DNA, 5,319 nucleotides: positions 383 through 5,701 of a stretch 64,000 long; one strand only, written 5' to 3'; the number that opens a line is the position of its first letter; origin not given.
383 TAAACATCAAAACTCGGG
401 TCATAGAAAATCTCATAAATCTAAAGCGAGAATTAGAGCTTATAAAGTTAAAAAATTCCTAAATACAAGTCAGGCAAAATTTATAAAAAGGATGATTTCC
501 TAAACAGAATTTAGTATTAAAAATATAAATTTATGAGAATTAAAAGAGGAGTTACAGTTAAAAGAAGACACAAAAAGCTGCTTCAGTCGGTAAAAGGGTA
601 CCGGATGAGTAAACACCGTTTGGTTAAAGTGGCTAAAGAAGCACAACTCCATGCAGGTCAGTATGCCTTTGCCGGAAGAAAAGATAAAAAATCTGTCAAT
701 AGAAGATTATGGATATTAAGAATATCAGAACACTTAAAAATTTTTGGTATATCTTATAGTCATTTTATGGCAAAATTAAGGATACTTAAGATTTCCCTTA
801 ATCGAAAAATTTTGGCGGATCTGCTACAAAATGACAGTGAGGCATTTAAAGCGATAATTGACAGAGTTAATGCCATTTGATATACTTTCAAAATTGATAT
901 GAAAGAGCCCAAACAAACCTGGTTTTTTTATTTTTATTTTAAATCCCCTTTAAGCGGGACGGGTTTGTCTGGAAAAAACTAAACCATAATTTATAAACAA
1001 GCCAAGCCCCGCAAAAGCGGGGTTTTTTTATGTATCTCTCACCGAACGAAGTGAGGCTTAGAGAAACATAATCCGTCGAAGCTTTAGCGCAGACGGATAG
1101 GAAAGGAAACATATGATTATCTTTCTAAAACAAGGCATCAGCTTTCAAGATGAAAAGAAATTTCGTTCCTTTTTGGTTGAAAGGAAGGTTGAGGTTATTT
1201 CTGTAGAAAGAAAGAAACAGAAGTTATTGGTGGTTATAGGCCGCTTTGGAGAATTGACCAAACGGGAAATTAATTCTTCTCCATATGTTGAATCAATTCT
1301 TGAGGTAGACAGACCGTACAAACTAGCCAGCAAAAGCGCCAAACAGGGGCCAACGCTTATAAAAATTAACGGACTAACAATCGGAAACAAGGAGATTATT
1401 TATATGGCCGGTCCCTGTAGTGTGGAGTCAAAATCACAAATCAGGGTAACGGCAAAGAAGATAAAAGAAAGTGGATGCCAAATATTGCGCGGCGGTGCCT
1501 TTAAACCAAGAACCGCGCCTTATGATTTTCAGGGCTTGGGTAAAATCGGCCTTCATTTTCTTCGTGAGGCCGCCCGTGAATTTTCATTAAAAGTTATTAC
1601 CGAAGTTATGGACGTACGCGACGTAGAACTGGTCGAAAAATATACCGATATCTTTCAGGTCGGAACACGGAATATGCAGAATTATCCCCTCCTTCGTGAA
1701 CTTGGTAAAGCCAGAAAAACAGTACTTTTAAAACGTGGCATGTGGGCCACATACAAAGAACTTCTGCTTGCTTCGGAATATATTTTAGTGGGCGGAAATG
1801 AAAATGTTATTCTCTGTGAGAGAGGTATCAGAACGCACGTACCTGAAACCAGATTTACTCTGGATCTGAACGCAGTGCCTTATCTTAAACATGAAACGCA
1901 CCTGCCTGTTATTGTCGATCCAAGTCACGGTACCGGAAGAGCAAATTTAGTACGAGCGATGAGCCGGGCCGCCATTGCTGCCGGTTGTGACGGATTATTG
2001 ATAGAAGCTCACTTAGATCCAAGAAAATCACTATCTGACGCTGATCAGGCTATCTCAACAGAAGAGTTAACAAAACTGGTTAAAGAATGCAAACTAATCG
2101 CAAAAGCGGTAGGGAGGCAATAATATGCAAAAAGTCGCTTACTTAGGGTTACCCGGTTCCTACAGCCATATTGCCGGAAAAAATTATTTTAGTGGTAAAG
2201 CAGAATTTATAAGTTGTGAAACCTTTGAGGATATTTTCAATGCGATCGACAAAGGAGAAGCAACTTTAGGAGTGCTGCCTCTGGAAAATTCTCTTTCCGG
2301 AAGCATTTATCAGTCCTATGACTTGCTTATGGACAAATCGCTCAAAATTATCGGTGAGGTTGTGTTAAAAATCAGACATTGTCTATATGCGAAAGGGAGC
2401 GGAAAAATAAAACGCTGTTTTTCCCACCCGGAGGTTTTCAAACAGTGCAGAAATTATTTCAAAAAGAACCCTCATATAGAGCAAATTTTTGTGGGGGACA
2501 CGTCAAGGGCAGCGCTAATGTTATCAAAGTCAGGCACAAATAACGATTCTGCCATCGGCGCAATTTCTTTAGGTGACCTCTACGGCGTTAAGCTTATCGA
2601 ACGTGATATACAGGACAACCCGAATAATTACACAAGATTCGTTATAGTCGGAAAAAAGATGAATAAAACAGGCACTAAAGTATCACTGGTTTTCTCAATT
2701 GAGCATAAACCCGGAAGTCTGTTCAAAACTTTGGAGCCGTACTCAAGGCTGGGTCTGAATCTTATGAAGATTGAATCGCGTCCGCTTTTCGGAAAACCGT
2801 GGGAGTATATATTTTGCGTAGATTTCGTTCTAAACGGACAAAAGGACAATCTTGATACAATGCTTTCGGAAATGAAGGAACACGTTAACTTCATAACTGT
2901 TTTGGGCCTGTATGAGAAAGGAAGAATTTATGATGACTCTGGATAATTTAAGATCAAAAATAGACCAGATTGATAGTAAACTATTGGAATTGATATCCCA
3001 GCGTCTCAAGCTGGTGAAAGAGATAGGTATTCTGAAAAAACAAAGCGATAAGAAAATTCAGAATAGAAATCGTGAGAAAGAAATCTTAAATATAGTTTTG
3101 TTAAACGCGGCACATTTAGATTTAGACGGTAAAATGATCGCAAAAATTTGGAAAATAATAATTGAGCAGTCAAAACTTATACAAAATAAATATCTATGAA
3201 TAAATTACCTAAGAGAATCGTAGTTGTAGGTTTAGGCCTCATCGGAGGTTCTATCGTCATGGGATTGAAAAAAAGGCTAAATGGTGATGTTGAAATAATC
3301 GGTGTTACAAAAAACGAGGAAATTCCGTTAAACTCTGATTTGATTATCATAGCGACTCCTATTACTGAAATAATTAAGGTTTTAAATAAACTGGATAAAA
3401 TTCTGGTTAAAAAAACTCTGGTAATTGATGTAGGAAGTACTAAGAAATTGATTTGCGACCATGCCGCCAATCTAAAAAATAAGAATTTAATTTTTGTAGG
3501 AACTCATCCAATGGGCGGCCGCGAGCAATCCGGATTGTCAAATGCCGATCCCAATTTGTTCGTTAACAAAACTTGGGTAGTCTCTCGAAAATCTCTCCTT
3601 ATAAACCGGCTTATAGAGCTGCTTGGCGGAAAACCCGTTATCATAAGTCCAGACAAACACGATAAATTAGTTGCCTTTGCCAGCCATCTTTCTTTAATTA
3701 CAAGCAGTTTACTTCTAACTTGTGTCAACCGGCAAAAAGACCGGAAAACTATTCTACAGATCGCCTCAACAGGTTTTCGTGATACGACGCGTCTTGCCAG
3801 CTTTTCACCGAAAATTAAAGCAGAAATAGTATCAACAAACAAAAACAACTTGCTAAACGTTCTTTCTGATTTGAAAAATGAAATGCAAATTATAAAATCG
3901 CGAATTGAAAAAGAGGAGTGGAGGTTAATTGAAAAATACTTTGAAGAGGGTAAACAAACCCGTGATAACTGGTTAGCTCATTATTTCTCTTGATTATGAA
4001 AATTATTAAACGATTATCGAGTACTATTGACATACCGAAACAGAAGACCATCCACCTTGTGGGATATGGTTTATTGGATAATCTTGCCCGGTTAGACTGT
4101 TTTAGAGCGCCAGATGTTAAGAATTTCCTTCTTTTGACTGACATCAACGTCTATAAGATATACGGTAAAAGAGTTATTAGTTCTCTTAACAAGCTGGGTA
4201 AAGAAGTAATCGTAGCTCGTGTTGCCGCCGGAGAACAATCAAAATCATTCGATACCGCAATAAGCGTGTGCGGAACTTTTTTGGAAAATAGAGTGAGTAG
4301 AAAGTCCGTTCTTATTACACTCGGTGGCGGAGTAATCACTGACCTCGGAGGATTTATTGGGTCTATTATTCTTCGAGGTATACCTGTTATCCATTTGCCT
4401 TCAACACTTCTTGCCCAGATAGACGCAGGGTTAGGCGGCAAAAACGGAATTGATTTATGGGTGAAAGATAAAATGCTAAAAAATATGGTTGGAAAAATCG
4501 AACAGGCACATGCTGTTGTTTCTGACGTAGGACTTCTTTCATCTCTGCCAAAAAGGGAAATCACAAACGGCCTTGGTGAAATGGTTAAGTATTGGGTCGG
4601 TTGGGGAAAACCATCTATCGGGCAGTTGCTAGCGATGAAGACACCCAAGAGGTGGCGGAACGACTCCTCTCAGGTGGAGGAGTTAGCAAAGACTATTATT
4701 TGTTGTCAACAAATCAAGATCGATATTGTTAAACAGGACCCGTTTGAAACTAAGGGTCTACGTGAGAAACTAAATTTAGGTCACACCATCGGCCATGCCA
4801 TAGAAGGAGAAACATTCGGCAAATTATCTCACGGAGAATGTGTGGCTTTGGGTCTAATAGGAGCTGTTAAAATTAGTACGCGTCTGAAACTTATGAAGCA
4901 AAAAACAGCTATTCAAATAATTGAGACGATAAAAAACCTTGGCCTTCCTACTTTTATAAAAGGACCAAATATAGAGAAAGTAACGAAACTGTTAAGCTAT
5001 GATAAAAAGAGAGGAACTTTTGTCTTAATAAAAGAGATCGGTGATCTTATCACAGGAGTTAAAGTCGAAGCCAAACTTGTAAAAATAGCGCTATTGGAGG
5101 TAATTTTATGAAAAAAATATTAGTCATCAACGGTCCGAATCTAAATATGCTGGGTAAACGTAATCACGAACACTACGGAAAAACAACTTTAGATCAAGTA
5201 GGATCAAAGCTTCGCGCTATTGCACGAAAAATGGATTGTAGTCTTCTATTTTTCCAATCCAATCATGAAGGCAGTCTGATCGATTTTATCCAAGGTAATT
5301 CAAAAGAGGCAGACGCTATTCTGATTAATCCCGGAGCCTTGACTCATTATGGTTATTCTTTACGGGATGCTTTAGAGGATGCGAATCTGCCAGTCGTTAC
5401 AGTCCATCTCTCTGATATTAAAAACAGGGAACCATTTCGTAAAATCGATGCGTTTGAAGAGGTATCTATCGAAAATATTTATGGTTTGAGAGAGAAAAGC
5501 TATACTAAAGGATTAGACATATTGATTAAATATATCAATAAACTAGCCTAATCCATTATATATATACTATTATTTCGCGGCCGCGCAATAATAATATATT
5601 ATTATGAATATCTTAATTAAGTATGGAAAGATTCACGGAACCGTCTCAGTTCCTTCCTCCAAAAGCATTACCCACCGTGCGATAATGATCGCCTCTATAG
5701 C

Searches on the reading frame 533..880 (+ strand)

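Call 83: search_protein_families(library=pfam, proteins=[window:533-880:+], max_evalue=0.0001)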
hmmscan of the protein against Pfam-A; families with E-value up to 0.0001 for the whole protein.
window:533-880:+ (115 aa): 1 family
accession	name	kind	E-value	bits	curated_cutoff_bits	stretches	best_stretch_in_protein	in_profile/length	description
PF00453.23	Ribosomal_L20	-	1.6e-30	105.9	30.8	1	2-108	1-107/107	Ribosomal protein L20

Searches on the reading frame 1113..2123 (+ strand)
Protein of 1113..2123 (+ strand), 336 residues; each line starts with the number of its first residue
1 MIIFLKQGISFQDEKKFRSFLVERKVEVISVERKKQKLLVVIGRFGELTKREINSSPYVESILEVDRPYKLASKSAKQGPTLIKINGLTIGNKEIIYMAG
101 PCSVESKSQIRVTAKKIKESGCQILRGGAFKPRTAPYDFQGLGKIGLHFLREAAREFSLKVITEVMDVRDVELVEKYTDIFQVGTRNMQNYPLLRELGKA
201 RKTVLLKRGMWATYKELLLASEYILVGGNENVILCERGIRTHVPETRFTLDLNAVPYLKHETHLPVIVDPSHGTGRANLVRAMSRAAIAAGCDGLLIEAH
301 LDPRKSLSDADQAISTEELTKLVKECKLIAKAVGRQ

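Call 21: search_protein_families(library=ncbifam, proteins=[window:1113-2123:+], max_evalue=0.00001)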
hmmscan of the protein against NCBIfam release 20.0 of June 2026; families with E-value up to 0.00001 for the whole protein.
window:1113-2123:+ (336 aa): 10 families
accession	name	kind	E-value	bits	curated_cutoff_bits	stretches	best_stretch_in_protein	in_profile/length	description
NF006421.0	PRK08673.1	subfamily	1e-128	429.3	335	1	1-335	1-335/338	3-deoxy-7-phosphoheptulonate synthase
TIGR01361.1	DAHP_synth_Bsub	equivalog_domain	1.7e-108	361.9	267.75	1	71-327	2-258/260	3-deoxy-7-phosphoheptulonate synthase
NF009239.0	PRK12595.1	equivalog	6.1e-101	337.9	279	1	70-332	94-356/360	bifunctional 3-deoxy-7-phosphoheptulonate synthase/chorismate mutase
NF009933.0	PRK13396.1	subfamily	3.7e-99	332.1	486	1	1-335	1-343/352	3-deoxy-7-phosphoheptulonate synthase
NF041229.1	BagF_FevY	exception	7.9e-84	281.7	700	1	53-322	49-318/340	phospho-2-dehydro-3-deoxyheptonate aldolase BagF/FevY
TIGR01362.1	KDO8P_synth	equivalog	2.1e-30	105.8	314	1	94-332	2-255/258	3-deoxy-8-phosphooctulonate synthase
NF003543.0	PRK05198.1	equivalog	2.8e-30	105.3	242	1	84-333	6-271/273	3-deoxy-8-phosphooctulonate synthase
NF009109.0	PRK12457.1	equivalog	1.4e-17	63.9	457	1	138-333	66-272/281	3-deoxy-8-phosphooctulonate synthase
TIGR03586.1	PseI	equivalog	1.3e-09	37.8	340.25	1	150-335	82-259/327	pseudaminic acid synthase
TIGR03569.1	NeuB_NnaB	equivalog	1.8e-09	37.1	399.65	1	150-335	81-260/329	N-acetylneuraminate synthase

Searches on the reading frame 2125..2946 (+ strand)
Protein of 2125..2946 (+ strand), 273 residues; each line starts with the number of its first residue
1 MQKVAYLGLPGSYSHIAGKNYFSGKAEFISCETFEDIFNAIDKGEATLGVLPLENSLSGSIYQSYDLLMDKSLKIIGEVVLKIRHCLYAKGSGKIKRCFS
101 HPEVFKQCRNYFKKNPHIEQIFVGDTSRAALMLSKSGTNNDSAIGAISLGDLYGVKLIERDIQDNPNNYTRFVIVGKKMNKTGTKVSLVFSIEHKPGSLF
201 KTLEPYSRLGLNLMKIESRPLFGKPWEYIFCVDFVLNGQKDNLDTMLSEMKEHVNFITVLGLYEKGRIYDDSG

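Call 83: search_protein_families(library=pfam, proteins=[window:2125-2946:+], max_evalue=0.0001)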
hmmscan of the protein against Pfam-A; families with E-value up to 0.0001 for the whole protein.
window:2125-2946:+ (273 aa): 1 family
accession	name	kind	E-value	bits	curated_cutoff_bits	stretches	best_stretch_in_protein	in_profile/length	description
PF00800.23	PDT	-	1.9e-57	194.4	25.2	1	4-179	1-180/181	Prephenate dehydratase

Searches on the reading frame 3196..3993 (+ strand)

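Call 83: search_protein_families(library=pfam, proteins=[window:3196-3993:+], max_evalue=0.0001)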
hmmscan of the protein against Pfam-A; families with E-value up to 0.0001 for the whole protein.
window:3196-3993:+ (265 aa): 2 families
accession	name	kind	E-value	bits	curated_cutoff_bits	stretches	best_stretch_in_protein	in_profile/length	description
PF02153.23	PDH_N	-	2.4e-20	73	26.5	1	46-129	45-127/154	Prephenate dehydrogenase, nucleotide-binding domain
PF20463.3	PDH_C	-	6.1e-18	65.5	22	1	151-250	1-101/102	Prephenate dehydrogenase, dimerization domain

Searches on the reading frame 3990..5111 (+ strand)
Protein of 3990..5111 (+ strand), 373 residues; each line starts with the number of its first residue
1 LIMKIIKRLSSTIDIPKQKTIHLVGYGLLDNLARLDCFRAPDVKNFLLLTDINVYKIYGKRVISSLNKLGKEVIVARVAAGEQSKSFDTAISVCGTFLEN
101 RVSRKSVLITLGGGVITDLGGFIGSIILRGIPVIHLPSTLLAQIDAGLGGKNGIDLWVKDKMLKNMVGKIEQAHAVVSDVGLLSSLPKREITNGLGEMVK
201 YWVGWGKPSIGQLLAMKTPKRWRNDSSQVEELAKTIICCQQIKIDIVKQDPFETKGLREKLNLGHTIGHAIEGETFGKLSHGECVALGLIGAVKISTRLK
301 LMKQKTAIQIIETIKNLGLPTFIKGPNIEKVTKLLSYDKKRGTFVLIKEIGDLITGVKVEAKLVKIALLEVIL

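Call 83: search_protein_families(library=pfam, proteins=[window:3990-5111:+], max_evalue=0.0001)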
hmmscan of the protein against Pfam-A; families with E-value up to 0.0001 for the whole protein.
window:3990-5111:+ (373 aa): 3 families
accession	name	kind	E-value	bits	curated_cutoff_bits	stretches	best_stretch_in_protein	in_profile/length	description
PF01761.26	DHQ_synthase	-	5.9e-34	116.6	24.2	1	77-192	3-114/115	3-dehydroquinate synthase N-terminal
PF24621.2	DHQS_C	-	4.9e-31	108.1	27.6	1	194-340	1-143/144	3-dehydroquinate synthase C-terminal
PF13685.12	Fe-ADH_2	-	4.8e-05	23.8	28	0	39-125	15-95/149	Iron-containing alcohol dehydrogenase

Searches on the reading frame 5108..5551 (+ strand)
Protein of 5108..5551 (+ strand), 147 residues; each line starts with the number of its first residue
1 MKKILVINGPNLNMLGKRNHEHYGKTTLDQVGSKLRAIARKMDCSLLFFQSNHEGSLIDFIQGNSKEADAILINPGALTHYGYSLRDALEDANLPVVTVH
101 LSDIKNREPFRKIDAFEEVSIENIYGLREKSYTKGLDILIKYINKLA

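Call 83: search_protein_families(library=pfam, proteins=[window:5108-5551:+], max_evalue=0.0001)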
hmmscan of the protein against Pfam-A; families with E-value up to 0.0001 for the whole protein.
window:5108-5551:+ (147 aa): 1 family
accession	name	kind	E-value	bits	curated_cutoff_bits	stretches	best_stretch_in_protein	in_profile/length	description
PF01220.24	DHquinase_II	-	9.7e-48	161.8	23.3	1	3-139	1-137/138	Dehydroquinase class II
